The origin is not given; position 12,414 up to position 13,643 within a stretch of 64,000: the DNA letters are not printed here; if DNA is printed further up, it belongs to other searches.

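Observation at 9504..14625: Five-gene operon mixing leuB/leuC/leuD-type enzymes with an HMG-CoA-lyase-like lyase and a family III CoA-transferase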

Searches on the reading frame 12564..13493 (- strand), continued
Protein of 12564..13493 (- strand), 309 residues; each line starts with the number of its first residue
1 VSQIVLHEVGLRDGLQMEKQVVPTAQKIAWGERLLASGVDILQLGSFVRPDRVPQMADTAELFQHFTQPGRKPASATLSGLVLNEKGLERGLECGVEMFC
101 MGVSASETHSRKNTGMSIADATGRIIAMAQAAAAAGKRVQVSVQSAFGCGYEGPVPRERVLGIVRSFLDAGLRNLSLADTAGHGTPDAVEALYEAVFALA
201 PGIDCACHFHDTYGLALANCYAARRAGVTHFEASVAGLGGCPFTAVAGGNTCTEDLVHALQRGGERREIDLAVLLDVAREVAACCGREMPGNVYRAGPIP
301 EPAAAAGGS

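Call 63: search_protein_families(library=ncbifam, proteins=[L054:2974-4080:+, L046:4103-4894:+, L029:6465-7034:-], max_evalue=1e-10)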
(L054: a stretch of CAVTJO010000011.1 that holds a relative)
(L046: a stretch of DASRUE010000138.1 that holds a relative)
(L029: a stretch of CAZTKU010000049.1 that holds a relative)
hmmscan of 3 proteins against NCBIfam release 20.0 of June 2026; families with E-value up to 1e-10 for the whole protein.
L054:2974-4080:+ (368 aa): 12 families
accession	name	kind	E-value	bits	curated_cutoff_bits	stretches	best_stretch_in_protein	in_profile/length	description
NF005507.0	PRK07119.1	subfamily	1e-166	554.1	399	1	11-358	5-350/352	3-methyl-2-oxobutanoate dehydrogenase subunit VorB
NF006412.0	PRK08659.1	equivalog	3.9e-95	319.2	411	2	9-192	4-187/378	2-oxoacid:acceptor oxidoreductase subunit alpha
TIGR03710.1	OAFO_sf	subfamily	4.8e-74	249.9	482.75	2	10-197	193-380/561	2-oxoacid:acceptor oxidoreductase subunit alpha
NF007206.0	PRK09627.1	equivalog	8.9e-68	228.9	579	2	13-190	6-183/375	2-oxoglutarate synthase subunit alpha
NF041170.1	Oxoac_fdxalpha_Archa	equivalog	4.5e-46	157.4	800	1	12-188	237-424/636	2-oxoacid:ferredoxin oxidoreductase subunit alpha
NF040682.1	PorA_Arch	equivalog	2.4e-27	95.9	550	1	11-315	4-321/387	pyruvate synthase subunit PorA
TIGR03336.1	IOR_alpha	equivalog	8.8e-27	93.7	650.9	1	11-349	3-323/595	indolepyruvate ferredoxin oxidoreductase subunit alpha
NF006232.0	PRK08366.1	equivalog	4.6e-26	91.4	646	1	12-177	9-170/394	2-ketoisovalerate ferredoxin oxidoreductase subunit alpha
NF045764.1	PhenlGlyoxDHPadG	equivalog_domain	1.3e-21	76.6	700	1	13-178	5-168/398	NADH-dependent phenylglyoxylate dehydrogenase subunit alpha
NF007201.0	PRK09622.1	equivalog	2.3e-21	76.2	590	1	3-179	3-177/405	2-oxoacid:ferredoxin oxidoreductase subunit alpha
NF006233.0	PRK08367.1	equivalog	1.5e-19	70.2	625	1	12-315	6-322/394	pyruvate ferredoxin oxidoreductase subunit alpha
NF045791.1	OxalOxredalpha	equivalog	3.1e-15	56.1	500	0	11-110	5-106/395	oxalate oxidoreductase subunit alpha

L046:4103-4894:+ (263 aa): 9 families
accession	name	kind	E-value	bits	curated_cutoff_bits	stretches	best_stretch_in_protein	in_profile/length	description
TIGR02177.1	PorB_KorB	subfamily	4.2e-36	124.9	261.9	1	35-251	2-204/286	2-oxoacid:acceptor oxidoreductase, beta subunit, pyruvate/2-ketoisovalerate family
NF008820.0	PRK11866.1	equivalog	3.9e-35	121.6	402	1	33-232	14-202/287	2-oxoacid ferredoxin oxidoreductase subunit beta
NF007207.0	PRK09628.1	equivalog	4.1e-35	121.7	364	1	35-232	17-203/277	2-oxoglutarate ferredoxin oxidoreductase subunit beta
NF008821.0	PRK11869.1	equivalog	1.5e-32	112.6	438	1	31-251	11-217/286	2-oxoacid ferredoxin oxidoreductase subunit beta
NF041171.1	Oxoac_fdxbeta_Archa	equivalog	2.3e-30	105.9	423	1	35-251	4-206/296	2-oxoacid:ferredoxin oxidoreductase subunit beta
NF008819.1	PRK11865.1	equivalog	3e-22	79.2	405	1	36-241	20-222/300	pyruvate synthase subunit PorB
NF008818.0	PRK11864.1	subfamily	3.2e-19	69.2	405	1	37-240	21-217/300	3-methyl-2-oxobutanoate dehydrogenase subunit beta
NF045766.1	PhenlGlyoxDHPadI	equivalog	1.1e-13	50.8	700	1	97-239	225-362/443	NADH-dependent phenylglyoxylate dehydrogenase subunit beta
NF045792.1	OxalOxredbeta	equivalog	9.4e-12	44.6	590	1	37-238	24-232/311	oxalate oxidoreductase subunit beta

L029:6465-7034:- (189 aa): 11 families
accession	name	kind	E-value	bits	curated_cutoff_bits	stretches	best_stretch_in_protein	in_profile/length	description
NF006323.0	PRK08537.1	equivalog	1.1e-28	99.8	235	1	5-179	3-178/181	2-oxoacid:ferredoxin oxidoreductase subunit gamma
TIGR03710.1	OAFO_sf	subfamily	2e-17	63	482.75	1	7-184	4-178/561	2-oxoacid:acceptor oxidoreductase subunit alpha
TIGR02175.1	PorC_KorC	subfamily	2.1e-17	63.5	81.1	1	6-175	3-171/177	2-oxoacid:acceptor oxidoreductase, gamma subunit, pyruvate/2-ketoisovalerate family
NF005324.0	PRK06853.1-4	equivalog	2.7e-15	56.8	222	1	5-181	3-191/196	indolepyruvate oxidoreductase subunit beta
NF006211.0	PRK08338.1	equivalog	5.3e-15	55.3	239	1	7-177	3-166/170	2-oxoacid:ferredoxin oxidoreductase subunit gamma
NF005325.0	PRK06853.1-5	equivalog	8.9e-14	51.7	230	1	5-178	4-190/192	indolepyruvate oxidoreductase subunit beta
NF005322.0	PRK06853.1-2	equivalog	1.6e-13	50.9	237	0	4-179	5-193/197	indolepyruvate oxidoreductase subunit beta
NF040683.1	PorC_Meth_Thtga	equivalog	1.6e-12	47.5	270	1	6-178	3-172/177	pyruvate synthase subunit PorC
NF006321.0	PRK08534.1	equivalog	1.5e-11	44.3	225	1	6-158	3-159/181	pyruvate ferredoxin oxidoreductase subunit gamma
NF045762.1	PhenlGlyoxDHPadE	equivalog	2e-11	44.1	300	1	5-176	2-176/187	NADH-dependent phenylglyoxylate dehydrogenase subunit gamma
NF004916.0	PRK06274.1-2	equivalog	2.4e-11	44.1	227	1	4-164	2-161/178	indolepyruvate oxidoreductase subunit beta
